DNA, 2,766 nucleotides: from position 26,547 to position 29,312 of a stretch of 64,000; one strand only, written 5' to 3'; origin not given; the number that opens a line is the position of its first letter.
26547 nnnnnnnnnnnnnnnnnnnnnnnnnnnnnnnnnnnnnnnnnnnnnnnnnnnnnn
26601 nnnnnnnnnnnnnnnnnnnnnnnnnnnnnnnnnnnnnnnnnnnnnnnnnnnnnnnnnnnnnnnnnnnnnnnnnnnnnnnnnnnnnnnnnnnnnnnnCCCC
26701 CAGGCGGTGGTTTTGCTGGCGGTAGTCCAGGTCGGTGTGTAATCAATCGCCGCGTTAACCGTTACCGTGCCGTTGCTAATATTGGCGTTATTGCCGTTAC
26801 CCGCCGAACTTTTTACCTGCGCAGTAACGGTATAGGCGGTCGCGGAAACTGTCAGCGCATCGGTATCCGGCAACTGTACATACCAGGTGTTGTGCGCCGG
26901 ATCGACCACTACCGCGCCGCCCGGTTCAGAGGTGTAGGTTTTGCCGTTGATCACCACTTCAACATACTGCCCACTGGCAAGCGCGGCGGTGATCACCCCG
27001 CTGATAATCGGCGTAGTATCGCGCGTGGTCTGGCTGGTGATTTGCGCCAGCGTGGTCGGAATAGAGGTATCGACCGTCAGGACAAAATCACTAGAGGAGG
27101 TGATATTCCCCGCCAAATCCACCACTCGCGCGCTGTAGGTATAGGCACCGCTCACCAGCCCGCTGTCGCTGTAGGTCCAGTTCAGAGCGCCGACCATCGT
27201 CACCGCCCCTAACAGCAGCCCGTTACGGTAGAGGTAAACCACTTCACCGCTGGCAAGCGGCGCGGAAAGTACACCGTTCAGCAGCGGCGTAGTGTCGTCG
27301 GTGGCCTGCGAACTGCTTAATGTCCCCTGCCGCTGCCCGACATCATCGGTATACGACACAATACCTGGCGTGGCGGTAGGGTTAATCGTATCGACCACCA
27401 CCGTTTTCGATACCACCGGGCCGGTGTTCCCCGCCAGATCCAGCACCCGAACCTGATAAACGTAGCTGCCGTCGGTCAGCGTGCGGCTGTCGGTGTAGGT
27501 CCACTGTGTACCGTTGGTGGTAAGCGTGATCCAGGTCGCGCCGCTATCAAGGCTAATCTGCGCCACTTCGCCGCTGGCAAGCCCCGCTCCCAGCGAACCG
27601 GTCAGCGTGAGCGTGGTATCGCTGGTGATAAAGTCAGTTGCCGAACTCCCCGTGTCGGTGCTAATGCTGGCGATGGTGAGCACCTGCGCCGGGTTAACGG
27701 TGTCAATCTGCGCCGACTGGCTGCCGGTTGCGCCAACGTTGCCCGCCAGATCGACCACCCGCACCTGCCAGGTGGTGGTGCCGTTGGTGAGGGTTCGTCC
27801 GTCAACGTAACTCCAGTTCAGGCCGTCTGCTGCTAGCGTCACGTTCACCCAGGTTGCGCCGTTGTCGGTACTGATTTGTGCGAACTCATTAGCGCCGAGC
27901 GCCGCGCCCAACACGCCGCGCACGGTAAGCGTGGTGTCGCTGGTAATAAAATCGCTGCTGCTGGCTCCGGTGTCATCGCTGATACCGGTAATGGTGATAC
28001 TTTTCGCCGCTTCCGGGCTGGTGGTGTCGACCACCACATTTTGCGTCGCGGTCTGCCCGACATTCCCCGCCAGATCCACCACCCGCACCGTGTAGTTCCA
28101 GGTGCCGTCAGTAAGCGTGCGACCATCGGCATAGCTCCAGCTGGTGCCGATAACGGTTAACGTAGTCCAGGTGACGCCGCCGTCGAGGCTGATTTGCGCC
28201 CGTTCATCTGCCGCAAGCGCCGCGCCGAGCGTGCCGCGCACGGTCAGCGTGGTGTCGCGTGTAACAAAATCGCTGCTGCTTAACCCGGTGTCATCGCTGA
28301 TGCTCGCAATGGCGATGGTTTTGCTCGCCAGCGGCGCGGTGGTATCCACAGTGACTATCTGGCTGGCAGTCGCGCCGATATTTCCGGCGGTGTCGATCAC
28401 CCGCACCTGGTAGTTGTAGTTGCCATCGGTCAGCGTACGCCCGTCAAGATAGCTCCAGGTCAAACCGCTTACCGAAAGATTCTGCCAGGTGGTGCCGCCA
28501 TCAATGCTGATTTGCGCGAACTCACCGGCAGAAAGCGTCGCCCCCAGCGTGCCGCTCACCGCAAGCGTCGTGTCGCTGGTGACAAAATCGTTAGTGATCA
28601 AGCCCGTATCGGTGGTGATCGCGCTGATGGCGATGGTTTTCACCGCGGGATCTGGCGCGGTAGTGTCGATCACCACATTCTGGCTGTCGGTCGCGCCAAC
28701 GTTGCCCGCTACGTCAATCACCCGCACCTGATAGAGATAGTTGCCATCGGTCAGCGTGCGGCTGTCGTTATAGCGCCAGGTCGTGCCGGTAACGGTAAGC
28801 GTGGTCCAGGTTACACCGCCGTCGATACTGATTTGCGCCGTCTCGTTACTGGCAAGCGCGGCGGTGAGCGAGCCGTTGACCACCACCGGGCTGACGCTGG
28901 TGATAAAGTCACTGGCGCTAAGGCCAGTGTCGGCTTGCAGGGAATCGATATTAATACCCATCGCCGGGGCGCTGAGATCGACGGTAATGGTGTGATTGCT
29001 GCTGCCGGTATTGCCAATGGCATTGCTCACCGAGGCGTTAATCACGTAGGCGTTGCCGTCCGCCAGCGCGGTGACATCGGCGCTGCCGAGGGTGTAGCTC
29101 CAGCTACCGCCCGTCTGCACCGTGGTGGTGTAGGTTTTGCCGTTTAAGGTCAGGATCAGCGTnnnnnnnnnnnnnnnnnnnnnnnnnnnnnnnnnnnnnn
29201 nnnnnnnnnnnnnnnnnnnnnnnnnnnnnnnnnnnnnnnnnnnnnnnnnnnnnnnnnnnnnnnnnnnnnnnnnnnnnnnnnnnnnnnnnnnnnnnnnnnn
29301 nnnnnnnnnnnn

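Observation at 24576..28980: Composite C-terminal tip: variant Ig-like domains, six-blade FG-GAP propeller, UnbV/ASPIC-like segment, RTX beta-roll and secretion signal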

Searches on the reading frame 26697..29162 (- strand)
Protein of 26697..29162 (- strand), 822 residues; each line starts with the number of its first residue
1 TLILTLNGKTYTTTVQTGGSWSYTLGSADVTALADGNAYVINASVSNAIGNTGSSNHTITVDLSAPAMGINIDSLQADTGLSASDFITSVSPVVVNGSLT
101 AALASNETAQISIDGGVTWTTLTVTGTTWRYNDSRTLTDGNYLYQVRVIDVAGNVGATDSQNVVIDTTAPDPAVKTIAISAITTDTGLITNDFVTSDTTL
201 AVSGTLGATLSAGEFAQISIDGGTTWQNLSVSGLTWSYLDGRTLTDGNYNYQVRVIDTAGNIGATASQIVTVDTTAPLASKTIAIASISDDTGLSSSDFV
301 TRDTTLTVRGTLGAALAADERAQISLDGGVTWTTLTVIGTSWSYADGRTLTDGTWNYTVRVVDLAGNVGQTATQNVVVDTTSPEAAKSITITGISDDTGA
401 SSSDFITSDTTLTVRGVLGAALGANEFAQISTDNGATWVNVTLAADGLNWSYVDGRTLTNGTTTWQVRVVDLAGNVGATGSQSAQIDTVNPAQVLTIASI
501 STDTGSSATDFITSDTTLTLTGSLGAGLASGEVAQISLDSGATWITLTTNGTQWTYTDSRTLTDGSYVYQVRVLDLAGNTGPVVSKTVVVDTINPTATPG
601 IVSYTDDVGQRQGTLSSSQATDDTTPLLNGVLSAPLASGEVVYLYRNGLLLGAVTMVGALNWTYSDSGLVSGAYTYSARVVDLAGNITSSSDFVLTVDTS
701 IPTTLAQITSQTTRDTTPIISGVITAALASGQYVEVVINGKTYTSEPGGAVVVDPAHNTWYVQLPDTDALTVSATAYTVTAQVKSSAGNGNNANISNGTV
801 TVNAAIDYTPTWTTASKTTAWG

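Call 10: profile_search(protein=window:26697-29162:-)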
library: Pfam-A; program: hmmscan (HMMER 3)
A. the first sequence (822 residues): domains with independent E <= 10: 23; with E <= 0.001: 7
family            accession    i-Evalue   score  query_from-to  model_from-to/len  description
Big_13            PF19077.6       2e-13    51.1     500-592        11-102/102  Bacterial Ig-like domain
Big_13            PF19077.6       1e-12    48.8     286-380         9-102/102  Bacterial Ig-like domain
Big_13            PF19077.6     3.9e-11    43.8      74-167        10-102/102  Bacterial Ig-like domain
Big_13            PF19077.6     2.4e-09    38.1     180-274         9-102/102  Bacterial Ig-like domain
Big_13            PF19077.6     6.6e-09    36.6     609-699        12-102/102  Bacterial Ig-like domain
Big_13            PF19077.6     1.5e-08    35.5     394-488        11-102/102  Bacterial Ig-like domain
Big_13            PF19077.6      0.0006    20.7       3-62         44-101/102  Bacterial Ig-like domain
Big_3_2           PF12245.14        0.1    13.2     245-273        93-121/122  Bacterial Ig-like domain
Big_3_2           PF12245.14       0.13    12.9     139-166        94-121/122  Bacterial Ig-like domain
Big_3_4           PF13754.12       0.29    11.5     548-608        18-77/106  Domain of unknown function
Big_3_2           PF12245.14       0.48    11.1     351-379        93-121/122  Bacterial Ig-like domain
Big_3_2           PF12245.14        0.7    10.5     563-591        93-121/122  Bacterial Ig-like domain
BNR               PF02012.26       0.82    10.3     323-333         1-11/12  BNR/Asp-box repeat
BNR               PF02012.26       0.89    10.2     429-438         1-10/12  BNR/Asp-box repeat
BNR               PF02012.26       0.94    10.2     110-120         1-11/12  BNR/Asp-box repeat
BNR               PF02012.26          1    10.1     217-227         1-11/12  BNR/Asp-box repeat
DUF4625           PF15418.12        1.1     9.9     244-269       103-128/131  Domain of unknown function (DUF4625)
Big_3_2           PF12245.14        1.7     9.3     387-487        34-121/122  Bacterial Ig-like domain
TcfC              PF16967.11        1.7     8.7     239-271        36-67/68  E-set like domain
Sortilin-Vps10    PF15902.12          5     6.2      96-134       364-404/446  Sortilin, neurotensin receptor 3,
Sortilin-Vps10    PF15902.12        7.5     5.7     204-240       365-403/446  Sortilin, neurotensin receptor 3,
Mo-co_dimer       PF03404.22        9.8     6.6     320-348        46-74/138  Mo-co oxidoreductase dimerisation domain
Big_3_2           PF12245.14        9.9     6.8     671-695        94-118/122  Bacterial Ig-like domain
